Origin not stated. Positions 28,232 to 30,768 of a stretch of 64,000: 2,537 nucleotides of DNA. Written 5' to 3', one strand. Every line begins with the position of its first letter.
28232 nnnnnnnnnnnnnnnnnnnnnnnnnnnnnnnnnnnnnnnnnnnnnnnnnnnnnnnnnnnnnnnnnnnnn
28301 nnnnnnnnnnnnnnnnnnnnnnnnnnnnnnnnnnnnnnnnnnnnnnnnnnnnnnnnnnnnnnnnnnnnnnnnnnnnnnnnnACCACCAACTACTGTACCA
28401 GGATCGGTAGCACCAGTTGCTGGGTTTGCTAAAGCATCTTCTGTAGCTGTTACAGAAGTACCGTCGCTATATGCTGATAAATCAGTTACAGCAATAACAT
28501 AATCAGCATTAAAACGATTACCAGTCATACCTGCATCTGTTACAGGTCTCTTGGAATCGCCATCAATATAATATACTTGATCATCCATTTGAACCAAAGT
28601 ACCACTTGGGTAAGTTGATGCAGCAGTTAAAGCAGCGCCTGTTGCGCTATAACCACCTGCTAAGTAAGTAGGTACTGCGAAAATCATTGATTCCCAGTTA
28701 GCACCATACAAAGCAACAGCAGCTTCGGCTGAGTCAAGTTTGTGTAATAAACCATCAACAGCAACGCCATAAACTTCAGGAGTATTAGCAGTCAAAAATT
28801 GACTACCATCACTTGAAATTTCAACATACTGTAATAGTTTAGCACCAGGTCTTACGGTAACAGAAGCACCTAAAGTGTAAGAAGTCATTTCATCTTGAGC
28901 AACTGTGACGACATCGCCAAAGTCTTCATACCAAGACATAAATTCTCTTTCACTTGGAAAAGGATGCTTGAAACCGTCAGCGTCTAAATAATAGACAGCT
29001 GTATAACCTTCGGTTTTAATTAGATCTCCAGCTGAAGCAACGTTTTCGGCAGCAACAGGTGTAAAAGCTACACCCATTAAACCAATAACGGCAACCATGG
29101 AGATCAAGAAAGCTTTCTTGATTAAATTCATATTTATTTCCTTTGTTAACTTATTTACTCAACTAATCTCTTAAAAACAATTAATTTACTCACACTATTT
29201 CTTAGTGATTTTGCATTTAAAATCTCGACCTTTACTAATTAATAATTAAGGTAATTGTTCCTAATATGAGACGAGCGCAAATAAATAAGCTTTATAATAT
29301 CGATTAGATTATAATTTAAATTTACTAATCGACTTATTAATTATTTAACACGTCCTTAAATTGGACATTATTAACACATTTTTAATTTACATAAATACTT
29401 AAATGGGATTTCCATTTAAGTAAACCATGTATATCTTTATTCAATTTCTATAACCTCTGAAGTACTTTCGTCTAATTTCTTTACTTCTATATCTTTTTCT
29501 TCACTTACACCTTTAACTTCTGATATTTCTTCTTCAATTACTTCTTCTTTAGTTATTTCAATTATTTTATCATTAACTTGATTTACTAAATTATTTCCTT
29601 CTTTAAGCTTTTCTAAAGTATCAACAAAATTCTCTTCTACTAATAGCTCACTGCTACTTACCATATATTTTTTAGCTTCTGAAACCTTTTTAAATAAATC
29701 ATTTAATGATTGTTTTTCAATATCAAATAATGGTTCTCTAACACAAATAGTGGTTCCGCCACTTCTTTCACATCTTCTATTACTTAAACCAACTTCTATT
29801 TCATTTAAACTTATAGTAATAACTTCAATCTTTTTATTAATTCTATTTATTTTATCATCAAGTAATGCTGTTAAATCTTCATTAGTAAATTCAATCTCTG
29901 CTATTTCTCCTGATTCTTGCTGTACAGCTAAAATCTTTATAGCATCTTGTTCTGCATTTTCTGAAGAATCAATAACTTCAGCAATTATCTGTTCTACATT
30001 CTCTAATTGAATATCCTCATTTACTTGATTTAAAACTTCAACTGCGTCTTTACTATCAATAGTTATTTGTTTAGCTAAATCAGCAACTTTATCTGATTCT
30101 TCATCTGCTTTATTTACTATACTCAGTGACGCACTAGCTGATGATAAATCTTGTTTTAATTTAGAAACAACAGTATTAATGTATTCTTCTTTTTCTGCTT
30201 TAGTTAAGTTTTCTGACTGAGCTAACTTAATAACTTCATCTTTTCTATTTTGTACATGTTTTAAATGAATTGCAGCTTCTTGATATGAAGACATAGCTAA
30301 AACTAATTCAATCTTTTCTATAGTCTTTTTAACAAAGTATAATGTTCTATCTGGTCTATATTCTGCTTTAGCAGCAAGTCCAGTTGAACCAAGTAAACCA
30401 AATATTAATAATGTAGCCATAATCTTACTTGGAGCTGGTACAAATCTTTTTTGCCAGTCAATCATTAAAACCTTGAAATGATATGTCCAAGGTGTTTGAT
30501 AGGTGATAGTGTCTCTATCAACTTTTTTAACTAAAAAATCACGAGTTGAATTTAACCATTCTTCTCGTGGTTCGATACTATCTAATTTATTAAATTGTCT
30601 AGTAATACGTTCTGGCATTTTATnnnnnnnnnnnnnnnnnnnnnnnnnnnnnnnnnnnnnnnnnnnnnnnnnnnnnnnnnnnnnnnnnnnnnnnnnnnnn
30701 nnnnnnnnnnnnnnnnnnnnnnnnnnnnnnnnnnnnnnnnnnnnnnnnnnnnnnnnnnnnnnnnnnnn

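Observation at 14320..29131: Surface-glycan cluster directly adjacent to a giant T/S-rich secreted protein: candidate S-layer glycoprotein plus O-glycosylation machinery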

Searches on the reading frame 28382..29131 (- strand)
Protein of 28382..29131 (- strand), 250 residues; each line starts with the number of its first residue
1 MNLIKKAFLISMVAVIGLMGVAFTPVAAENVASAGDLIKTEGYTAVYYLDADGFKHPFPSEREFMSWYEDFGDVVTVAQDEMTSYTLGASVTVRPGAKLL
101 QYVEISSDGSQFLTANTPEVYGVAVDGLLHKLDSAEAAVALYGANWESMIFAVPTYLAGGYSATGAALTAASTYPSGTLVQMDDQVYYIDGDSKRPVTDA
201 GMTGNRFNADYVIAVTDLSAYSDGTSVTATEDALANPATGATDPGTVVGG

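Call 31: search_protein_families(library=pfam, proteins=[window:28382-29131:-], max_evalue=1)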
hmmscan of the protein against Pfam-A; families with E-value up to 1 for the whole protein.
window:28382-29131:- (250 aa): 3 families
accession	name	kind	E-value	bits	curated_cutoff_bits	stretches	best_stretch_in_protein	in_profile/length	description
PF11623.14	NdhS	-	0.14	12.2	27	1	125-150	19-44/52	NAD(P)H dehydrogenase subunit S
PF25693.1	Phage_Y01A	-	0.23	12.5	27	1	45-64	3-22/92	Bacteriophage T4-like Y01A protein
PF07759.17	DUF1615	-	0.24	11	25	0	141-193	171-224/319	Protein of unknown function (DUF1615)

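Call 75: predict_structure(alignment_id=A7)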
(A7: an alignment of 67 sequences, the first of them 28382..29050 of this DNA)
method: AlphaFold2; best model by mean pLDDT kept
length: 223 residues; sequences in the alignment: 67
mean_pLDDT: 92.7   pTM: 0.86
mean pLDDT of the five models: 92.7, 92.4, 92.1, 91.7, 91.3
residues with pLDDT >= 90: 196; 70-90: 15; 50-70: 4; < 50: 8
segments of 3 or more residues with pLDDT < 50: 216-223
pLDDT, mean of each block of 10 residues (from residue 1): 92 98 97 95 97 97 94 93 84 94 97 96 94 92 97 98 98 97 96 98 95 57 33
secondary structure, 60 per line:
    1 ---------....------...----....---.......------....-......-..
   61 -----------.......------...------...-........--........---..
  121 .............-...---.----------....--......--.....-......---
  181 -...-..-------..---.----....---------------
elements in order: E10-13 E20-22 E27-30 H34-40 E47-50 H52-57 E72-78 E85-87 E94-96 E101-105 H108-115 H119-122 E123-127 H128-133 E135-137 E152-155 E158-163 E166-170 H172-177 H205-208

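Call 78: fold_search(model_id=the predicted structure, library=pdb)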
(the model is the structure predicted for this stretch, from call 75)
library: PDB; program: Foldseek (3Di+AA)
matches with E <= 10: 145; with E <= 0.001: 1
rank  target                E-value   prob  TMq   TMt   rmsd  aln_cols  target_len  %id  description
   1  4kk7                  9.9e-04  0.77  0.20  0.12  25.0       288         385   12  Structure of EccB1 from the type VII (ESX-1) secretion system of Mycobacterium tuberculosis. (released 2013-06-19)
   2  5ebc                  5.1e-03  0.60  0.21  0.13  23.8       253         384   13  Crystal structure of EccB1 of Mycobacterium tuberculosis in spacegroup P21 (state III) (released 2016-02-17)
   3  3x3n                  5.7e-03  0.72  0.22  0.15  23.4       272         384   11  Crystal structure of EccB1 of Mycobacterium tuberculosis in spacegroup P21 (released 2015-12-09)
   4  7nps_B4               6.5e-03  0.41  0.19  0.11  25.6       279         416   12  Structure of the periplasmic assembly from the ESX-5 inner membrane complex, C1 model (released 2021-05-26)
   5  7nps_B1               7.7e-03  0.63  0.23  0.14  22.4       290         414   10  Structure of the periplasmic assembly from the ESX-5 inner membrane complex, C1 model (released 2021-05-26)
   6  7np7_B1               1.0e-02  0.44  0.22  0.11  25.3       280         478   13  Structure of an intact ESX-5 inner membrane complex, Composite C1 model (released 2021-06-02)
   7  5ebd                  1.1e-02  0.63  0.25  0.17  22.9       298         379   12  Crystal structure of EccB1 of Mycobacterium tuberculosis in spacegroup P21 (state IV) (released 2016-02-17)
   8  5cyu                  1.7e-02  0.35  0.20  0.12  24.0       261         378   13  Structure of the soluble domain of EccB1 from the Mycobacterium smegmatis ESX-1 secretion system. (released 2015-08-12)
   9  7np7_B4               1.8e-02  0.30  0.20  0.10  25.6       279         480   12  Structure of an intact ESX-5 inner membrane complex, Composite C1 model (released 2021-06-02)
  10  3x3m                  3.0e-02  0.38  0.22  0.15  23.1       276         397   12  Crystal structure of EccB1 of Mycobacterium tuberculosis in spacegroup P212121 (released 2015-12-09)
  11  6sgy_A                4.8e-02  0.21  0.20  0.13  23.1       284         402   13  Structure of EccB3 dimer from the ESX-3 core complex (released 2019-10-09)
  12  7dh6_C                1.1e+00  0.04  0.12  0.10  14.2       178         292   11  Crystal structure of PLRG1 (released 2020-12-02)
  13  8tid_Z                1.1e+00  0.02  0.12  0.05  15.1       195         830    9  Combined linker domain of N-DRC and associated proteins Tetrahymena (released 2023-09-27)
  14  6ck1_A                1.4e+00  0.01  0.12  0.10  14.3       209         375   15  Crystal structure of Paracoccus denitrificans AztD (released 2019-03-06)
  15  8ptk_3                1.6e+00  0.04  0.12  0.09  14.6       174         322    9  Composite structure of Dynein-Dynactin-JIP3-LIS1 (released 2024-03-27)
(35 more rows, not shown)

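Call 82: fold_search(model_id=the predicted structure, library=viral)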
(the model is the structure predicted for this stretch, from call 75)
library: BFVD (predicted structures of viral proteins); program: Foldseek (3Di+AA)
matches with E <= 10: 142; with E <= 0.001: 2
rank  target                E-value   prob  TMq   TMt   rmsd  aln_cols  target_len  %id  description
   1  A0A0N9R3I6            3.2e-05  1.00  0.26  0.16   9.1       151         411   14  Uncharacterized protein [Chrysochromulina ericina virus CeV-01B]
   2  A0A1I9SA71            1.2e-04  1.00  0.27  0.47   7.8       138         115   19  Uncharacterized protein [Rhodococcus phage Weasels2]
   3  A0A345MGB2            1.4e-02  1.00  0.24  0.51   2.1        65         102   20  Uncharacterized protein [Streptomyces phage LukeCage]
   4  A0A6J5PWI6            4.7e-02  1.00  0.23  0.44   5.4        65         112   22  Uncharacterized protein [uncultured Caudovirales phage]
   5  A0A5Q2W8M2            5.0e-02  1.00  0.24  0.11   2.5        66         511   21  (no name in the UniProt tables at hand)
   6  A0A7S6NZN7            8.0e-02  0.93  0.24  0.08   9.8       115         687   11  (no name in the UniProt tables at hand)
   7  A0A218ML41            1.0e-01  0.97  0.20  0.23   6.2        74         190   18  Uncharacterized protein [uncultured virus]
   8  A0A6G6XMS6            1.7e-01  0.97  0.23  0.17   3.2        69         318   20  (no name in the UniProt tables at hand)
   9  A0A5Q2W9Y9            2.7e-01  0.97  0.21  0.14   2.2        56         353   25  (no name in the UniProt tables at hand)
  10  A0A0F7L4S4            2.7e-01  0.91  0.20  0.14   3.3        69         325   17  Uncharacterized protein [uncultured marine virus]
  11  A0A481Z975            3.1e-01  0.07  0.12  0.07  15.6       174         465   11  Transmembrane protein [Pithovirus LCPAC304]
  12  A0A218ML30            3.5e-01  0.95  0.24  0.13   4.9        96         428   16  Uncharacterized protein [uncultured virus]
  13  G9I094                4.4e-01  0.06  0.13  0.05  17.3       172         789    9  Matrix metalloprotease [Helicoverpa zea nudivirus 2]
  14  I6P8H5                5.5e-01  0.02  0.12  0.06  15.1       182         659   12  (no name in the UniProt tables at hand)
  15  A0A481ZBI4            7.4e-01  0.03  0.10  0.11  16.4       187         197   11  Regulator of chromosome condensation protein [Pithovirus LCPAC401]
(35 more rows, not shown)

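Call 91: find_homologous_proteins(query=window:28394-29044:-, max_evalue=0.001)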
Query window:28394-29044:- (217 aa): 4 proteins with E <= 0.001 among 677 candidates.
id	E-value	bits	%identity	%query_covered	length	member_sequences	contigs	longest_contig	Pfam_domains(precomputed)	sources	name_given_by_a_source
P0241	7.8e-63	230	53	97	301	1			-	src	-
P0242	2.7e-33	134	43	92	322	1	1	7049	-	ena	-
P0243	2.5e-20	91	45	55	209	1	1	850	-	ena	-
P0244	7.0e-18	83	32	94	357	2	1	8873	PF07705.18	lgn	-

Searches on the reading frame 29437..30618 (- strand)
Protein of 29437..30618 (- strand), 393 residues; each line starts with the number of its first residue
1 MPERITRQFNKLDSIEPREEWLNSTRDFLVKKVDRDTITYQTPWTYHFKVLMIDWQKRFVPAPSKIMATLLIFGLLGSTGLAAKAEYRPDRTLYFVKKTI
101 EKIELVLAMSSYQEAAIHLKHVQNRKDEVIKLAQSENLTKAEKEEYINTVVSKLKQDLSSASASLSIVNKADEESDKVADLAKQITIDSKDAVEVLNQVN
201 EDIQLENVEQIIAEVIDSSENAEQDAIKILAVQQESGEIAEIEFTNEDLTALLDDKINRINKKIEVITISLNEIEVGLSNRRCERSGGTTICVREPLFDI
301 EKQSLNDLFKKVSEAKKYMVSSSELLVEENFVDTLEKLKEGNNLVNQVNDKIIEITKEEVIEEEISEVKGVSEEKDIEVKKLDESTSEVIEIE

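Call 4: search_protein_families(library=pfam, proteins=[window:29437-30618:-], max_evalue=0.01)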
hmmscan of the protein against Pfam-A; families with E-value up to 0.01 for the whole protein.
window:29437-30618:- (393 aa): 1 family
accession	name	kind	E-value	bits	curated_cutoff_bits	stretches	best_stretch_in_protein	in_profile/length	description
PF18915.5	DUF5667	-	4.1e-09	37.2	27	1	89-188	4-81/99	Domain of unknown function (DUF5667)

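Call 5: search_protein_families(library=ncbifam, proteins=[window:29437-30618:-], max_evalue=0.01)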
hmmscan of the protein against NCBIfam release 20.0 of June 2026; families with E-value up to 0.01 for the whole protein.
window:29437-30618:- (393 aa): 0 families
